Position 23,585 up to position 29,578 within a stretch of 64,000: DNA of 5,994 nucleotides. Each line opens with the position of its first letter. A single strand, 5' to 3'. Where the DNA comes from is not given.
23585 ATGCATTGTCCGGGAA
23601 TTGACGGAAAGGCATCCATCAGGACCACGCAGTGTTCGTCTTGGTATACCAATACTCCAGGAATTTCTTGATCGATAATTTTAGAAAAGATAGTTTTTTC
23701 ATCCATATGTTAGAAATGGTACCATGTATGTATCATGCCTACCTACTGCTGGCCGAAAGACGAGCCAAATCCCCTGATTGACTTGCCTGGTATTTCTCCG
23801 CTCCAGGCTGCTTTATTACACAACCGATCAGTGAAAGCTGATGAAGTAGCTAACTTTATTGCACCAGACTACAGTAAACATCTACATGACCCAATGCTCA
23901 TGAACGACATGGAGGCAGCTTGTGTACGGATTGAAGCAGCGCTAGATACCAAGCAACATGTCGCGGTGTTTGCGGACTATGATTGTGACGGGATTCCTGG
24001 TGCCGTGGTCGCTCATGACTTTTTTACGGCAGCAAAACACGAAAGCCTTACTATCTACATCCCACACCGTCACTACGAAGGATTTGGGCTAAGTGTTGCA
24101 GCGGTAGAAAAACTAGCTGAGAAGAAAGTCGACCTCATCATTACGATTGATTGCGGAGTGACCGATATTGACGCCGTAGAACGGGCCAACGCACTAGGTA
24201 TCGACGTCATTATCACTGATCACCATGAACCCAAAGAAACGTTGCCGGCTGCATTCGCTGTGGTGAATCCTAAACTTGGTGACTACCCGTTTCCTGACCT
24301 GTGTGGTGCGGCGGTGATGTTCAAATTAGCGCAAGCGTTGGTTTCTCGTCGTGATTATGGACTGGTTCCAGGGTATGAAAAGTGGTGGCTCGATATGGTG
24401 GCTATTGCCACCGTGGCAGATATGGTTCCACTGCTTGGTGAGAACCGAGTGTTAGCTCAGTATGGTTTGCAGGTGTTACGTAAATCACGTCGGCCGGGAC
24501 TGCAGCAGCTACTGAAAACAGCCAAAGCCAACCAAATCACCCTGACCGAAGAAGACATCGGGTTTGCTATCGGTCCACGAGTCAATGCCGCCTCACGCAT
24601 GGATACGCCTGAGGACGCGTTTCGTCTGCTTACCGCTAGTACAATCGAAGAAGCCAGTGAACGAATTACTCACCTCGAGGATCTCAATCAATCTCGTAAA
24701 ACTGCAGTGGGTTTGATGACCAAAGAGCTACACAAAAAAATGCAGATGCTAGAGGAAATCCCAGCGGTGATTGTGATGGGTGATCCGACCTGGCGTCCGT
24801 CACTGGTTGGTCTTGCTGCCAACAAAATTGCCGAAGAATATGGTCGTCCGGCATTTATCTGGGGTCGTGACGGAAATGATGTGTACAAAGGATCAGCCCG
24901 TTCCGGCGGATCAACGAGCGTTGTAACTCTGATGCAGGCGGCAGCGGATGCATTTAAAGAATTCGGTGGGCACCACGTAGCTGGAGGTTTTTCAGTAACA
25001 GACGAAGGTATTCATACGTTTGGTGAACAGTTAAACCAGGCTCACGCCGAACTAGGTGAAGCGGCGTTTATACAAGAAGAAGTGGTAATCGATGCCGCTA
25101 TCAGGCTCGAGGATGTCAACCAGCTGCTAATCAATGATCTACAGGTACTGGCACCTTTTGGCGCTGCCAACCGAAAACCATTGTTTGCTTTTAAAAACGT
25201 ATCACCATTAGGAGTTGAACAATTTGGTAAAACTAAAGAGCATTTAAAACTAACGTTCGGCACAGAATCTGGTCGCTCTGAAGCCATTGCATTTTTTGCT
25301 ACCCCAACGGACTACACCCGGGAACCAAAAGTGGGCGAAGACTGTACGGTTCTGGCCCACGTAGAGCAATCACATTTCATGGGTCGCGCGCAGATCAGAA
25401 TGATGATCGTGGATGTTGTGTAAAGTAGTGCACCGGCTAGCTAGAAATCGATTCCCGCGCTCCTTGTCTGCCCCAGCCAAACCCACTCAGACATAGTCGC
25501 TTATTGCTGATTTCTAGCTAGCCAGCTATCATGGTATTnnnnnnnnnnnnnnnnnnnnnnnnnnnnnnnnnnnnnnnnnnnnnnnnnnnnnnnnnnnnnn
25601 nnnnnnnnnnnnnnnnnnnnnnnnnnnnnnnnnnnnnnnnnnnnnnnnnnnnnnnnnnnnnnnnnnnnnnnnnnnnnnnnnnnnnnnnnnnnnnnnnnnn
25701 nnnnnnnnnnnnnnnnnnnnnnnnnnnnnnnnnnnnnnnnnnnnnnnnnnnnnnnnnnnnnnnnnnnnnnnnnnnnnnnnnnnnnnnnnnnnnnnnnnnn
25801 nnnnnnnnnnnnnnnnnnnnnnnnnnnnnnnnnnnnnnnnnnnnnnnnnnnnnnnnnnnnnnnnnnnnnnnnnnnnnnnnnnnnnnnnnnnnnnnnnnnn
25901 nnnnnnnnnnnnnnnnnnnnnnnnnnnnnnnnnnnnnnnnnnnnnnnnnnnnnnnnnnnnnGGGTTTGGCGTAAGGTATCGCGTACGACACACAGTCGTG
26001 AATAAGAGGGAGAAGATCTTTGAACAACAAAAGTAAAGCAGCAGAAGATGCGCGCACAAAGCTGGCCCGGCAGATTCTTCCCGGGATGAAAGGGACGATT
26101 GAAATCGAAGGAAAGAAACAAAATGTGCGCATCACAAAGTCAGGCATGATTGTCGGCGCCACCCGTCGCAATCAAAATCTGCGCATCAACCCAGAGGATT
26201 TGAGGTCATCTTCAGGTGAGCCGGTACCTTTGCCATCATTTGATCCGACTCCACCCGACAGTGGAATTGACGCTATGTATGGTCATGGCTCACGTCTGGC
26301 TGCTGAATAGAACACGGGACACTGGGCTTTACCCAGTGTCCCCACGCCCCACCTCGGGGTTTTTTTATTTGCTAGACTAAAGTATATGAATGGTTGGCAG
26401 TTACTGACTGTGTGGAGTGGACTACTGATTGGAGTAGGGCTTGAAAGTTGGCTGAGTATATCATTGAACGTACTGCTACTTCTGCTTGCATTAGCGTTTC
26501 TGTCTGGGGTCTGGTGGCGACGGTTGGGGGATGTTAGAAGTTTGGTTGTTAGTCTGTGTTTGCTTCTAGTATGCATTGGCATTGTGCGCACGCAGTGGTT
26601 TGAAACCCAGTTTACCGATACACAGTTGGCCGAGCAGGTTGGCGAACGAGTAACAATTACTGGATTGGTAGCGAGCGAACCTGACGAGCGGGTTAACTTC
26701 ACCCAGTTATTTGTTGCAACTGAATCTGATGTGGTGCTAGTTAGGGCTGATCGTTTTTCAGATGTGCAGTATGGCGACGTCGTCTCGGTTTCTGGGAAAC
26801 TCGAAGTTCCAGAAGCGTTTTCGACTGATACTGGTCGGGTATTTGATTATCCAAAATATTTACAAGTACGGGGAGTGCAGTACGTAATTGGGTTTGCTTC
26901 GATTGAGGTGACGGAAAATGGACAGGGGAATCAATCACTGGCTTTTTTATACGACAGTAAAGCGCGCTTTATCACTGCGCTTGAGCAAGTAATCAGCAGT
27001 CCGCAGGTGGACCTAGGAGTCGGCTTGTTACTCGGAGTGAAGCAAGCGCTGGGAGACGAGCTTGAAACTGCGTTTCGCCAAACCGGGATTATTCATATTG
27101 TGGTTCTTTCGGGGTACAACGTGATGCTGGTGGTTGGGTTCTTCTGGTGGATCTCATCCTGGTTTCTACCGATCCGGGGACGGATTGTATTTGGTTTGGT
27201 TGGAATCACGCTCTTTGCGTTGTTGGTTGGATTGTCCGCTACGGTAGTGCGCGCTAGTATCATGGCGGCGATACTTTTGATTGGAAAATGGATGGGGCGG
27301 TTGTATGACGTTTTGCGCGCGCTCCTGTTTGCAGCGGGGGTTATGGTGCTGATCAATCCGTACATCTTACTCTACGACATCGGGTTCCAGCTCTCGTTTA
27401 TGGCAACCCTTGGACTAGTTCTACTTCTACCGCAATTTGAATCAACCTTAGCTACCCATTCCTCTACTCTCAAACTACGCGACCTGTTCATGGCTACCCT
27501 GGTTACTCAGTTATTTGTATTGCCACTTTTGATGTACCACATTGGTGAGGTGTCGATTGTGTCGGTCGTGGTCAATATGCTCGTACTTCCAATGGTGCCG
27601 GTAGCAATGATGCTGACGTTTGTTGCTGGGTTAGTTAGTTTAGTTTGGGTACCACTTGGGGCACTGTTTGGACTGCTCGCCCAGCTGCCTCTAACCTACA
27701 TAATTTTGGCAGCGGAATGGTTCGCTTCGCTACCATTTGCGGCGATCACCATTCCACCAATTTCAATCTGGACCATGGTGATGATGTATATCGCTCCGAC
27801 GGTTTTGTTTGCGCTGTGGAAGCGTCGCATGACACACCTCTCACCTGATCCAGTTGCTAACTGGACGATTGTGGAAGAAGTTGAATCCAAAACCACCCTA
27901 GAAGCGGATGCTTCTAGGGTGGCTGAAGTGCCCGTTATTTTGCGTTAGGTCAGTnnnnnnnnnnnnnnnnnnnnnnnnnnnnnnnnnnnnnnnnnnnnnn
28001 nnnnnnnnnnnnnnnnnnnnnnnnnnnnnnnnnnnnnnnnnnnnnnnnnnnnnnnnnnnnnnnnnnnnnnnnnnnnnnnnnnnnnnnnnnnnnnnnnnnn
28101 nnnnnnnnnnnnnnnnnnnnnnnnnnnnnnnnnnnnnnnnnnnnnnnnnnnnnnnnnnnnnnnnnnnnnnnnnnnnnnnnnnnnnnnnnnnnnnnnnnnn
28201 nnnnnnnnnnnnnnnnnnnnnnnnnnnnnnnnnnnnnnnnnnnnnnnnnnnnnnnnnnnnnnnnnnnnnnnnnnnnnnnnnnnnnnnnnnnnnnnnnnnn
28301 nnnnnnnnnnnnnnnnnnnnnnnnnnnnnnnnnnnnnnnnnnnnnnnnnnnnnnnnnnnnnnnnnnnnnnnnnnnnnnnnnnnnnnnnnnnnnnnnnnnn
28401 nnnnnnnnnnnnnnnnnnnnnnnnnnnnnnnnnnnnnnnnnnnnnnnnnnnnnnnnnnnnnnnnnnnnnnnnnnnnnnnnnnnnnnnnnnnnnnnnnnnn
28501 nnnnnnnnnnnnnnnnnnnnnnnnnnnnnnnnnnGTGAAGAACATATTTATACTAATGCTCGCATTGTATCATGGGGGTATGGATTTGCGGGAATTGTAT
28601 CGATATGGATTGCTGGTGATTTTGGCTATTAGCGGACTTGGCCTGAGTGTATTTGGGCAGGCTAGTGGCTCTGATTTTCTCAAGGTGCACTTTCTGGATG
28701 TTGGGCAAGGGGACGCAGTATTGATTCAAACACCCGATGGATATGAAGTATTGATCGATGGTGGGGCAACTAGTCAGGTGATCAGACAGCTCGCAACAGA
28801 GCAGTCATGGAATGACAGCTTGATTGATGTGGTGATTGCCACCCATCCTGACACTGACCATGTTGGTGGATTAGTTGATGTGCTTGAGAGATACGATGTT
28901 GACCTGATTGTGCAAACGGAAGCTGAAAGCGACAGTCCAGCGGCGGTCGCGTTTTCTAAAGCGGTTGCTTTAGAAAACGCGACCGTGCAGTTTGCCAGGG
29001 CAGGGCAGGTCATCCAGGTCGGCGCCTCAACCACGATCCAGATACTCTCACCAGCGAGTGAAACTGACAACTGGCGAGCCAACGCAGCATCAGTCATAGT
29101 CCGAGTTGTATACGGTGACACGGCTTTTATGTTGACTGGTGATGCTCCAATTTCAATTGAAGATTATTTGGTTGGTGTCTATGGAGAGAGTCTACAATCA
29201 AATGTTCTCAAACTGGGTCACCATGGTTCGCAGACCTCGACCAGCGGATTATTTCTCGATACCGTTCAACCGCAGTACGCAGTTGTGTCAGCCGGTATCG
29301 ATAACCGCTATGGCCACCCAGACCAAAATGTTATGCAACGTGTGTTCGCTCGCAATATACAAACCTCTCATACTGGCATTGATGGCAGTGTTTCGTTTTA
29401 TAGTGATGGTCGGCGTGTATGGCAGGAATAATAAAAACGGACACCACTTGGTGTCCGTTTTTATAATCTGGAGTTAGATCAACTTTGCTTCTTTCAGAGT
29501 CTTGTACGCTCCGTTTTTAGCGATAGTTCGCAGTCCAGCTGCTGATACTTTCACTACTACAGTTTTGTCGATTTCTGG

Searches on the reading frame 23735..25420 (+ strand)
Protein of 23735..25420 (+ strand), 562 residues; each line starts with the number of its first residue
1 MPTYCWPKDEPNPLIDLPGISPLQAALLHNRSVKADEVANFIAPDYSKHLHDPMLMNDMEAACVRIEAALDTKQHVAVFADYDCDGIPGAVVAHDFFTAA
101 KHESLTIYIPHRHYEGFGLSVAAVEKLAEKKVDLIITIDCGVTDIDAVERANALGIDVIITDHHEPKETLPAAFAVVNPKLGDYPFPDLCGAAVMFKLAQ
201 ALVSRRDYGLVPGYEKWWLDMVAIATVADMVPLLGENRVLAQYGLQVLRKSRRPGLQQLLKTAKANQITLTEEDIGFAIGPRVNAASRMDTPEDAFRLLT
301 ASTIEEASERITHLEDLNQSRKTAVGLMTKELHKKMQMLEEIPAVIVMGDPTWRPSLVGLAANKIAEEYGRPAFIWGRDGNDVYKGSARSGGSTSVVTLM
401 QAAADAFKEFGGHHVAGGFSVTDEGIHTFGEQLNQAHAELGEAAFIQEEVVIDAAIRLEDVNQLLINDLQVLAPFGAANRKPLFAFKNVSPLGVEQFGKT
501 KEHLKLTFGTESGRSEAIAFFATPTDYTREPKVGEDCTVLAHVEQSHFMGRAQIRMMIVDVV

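Call 40: search_protein_families(library=pfam, proteins=[window:23735-25420:+], max_evalue=0.00001)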
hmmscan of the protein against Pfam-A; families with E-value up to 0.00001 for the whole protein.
window:23735-25420:+ (562 aa): 3 families
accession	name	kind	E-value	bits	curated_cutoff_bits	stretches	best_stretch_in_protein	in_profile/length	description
PF01368.27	DHH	-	1.3e-20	74.3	28.1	1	76-226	2-125/125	DHH family, N-terminal domain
PF17768.7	RecJ_OB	-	1.4e-20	73.8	27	1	452-560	1-107/107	RecJ OB domain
PF02272.25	DHHA1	-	4.7e-10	40.3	25.9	1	345-435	4-98/102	DHHA1 domain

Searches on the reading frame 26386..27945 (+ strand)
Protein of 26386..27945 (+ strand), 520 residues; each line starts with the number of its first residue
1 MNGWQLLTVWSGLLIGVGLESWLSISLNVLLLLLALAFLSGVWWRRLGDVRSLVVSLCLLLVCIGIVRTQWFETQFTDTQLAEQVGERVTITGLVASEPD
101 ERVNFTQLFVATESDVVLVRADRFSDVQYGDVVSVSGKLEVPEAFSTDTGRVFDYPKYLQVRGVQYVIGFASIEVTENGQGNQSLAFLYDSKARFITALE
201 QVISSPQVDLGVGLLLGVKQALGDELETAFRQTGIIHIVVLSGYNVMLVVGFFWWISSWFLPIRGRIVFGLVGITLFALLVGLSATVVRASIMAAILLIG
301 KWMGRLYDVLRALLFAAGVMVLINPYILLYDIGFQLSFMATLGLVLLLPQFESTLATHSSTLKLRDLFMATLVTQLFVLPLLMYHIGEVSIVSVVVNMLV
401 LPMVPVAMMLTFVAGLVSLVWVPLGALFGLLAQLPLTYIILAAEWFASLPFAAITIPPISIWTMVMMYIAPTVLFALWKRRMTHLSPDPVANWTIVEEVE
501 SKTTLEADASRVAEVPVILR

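Call 40: search_protein_families(library=pfam, proteins=[window:26386-27945:+], max_evalue=0.00001)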
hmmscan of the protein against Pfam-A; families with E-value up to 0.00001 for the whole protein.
window:26386-27945:+ (520 aa): 2 families
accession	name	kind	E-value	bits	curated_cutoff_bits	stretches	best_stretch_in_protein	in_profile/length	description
PF03772.21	Competence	-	2.2e-56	191.6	23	1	214-480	1-269/270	Competence protein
PF13567.11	DUF4131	-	3.5e-13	50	31.6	1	23-171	3-160/165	Domain of unknown function (DUF4131)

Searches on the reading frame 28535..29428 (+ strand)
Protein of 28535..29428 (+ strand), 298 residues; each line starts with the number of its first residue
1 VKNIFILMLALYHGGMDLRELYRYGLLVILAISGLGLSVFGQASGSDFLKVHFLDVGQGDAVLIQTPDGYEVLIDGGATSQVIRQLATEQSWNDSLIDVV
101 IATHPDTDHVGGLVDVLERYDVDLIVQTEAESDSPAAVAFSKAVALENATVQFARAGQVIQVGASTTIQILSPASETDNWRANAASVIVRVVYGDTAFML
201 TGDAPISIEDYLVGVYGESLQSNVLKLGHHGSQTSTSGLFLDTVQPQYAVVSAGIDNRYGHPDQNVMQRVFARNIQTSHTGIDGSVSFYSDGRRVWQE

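Call 47: search_protein_families(library=pfam, proteins=[window:28535-29428:+], max_evalue=0.001)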
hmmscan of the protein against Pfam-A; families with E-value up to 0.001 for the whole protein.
window:28535-29428:+ (298 aa): 2 families
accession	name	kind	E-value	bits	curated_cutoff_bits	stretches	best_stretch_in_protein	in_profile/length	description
PF00753.33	Lactamase_B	-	7.7e-15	55.8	22.7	1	55-254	2-195/196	Metallo-beta-lactamase superfamily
PF12706.13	Lactamase_B_2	-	2.6e-05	24.4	27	1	72-199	3-138/200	Beta-lactamase superfamily domain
